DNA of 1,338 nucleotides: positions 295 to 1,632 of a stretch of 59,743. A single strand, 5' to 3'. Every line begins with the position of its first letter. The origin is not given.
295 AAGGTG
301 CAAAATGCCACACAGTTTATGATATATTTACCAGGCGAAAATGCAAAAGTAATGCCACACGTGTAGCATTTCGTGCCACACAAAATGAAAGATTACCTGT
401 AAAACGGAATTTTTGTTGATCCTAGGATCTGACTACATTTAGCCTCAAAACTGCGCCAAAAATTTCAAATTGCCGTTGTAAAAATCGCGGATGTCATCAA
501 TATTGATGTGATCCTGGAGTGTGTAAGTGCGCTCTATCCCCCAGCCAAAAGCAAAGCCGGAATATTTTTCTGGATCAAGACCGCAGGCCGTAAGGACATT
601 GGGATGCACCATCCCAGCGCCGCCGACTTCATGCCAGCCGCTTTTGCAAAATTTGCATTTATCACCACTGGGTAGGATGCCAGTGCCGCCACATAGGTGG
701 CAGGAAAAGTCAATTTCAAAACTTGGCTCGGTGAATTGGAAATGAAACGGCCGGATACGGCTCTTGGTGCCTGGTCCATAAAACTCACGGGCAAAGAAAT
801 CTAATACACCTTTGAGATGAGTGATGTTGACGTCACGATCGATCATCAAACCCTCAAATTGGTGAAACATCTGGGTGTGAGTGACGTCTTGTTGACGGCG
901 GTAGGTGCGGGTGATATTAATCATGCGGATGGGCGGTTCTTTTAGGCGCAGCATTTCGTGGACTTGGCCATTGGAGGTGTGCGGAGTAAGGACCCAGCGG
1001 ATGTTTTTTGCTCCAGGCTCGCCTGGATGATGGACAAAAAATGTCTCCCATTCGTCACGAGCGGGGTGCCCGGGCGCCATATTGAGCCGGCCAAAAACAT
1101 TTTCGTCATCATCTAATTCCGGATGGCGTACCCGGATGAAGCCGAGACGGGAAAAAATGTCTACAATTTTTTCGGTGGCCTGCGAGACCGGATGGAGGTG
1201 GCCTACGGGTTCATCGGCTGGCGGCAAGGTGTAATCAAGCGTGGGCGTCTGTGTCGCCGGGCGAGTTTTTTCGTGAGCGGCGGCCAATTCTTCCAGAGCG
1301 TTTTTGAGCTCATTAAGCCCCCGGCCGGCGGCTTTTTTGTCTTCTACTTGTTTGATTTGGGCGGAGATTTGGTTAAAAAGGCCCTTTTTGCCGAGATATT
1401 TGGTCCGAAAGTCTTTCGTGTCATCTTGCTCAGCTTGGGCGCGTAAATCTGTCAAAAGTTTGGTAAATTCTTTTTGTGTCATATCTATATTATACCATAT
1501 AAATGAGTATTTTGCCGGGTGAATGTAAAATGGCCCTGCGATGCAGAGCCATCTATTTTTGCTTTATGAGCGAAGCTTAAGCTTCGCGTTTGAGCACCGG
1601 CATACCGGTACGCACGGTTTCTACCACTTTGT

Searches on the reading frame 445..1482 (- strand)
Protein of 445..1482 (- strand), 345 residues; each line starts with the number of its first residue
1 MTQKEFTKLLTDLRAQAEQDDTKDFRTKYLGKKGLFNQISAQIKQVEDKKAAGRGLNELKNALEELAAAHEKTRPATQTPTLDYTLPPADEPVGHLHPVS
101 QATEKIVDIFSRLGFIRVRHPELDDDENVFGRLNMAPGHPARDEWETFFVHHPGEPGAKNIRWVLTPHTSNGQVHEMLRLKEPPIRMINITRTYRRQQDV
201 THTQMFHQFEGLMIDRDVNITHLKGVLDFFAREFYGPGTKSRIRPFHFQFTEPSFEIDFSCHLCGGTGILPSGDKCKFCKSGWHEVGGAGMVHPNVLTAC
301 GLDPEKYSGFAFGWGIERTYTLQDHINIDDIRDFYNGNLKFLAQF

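Call 85: search_protein_families(library=pfam, proteins=[window:445-1482:-], max_evalue=0.00001)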
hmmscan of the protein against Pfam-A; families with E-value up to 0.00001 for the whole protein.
window:445-1482:- (345 aa): 2 families
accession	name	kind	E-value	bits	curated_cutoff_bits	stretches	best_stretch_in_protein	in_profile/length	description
PF01409.25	tRNA-synt_2d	-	3.1e-72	243.4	19.8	1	82-345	2-246/246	tRNA synthetases class II core domain (F)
PF02912.23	Phe_tRNA-synt_N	-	6.7e-10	39.2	22.3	1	20-71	4-57/69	Aminoacyl tRNA synthetase class II, N-terminal domain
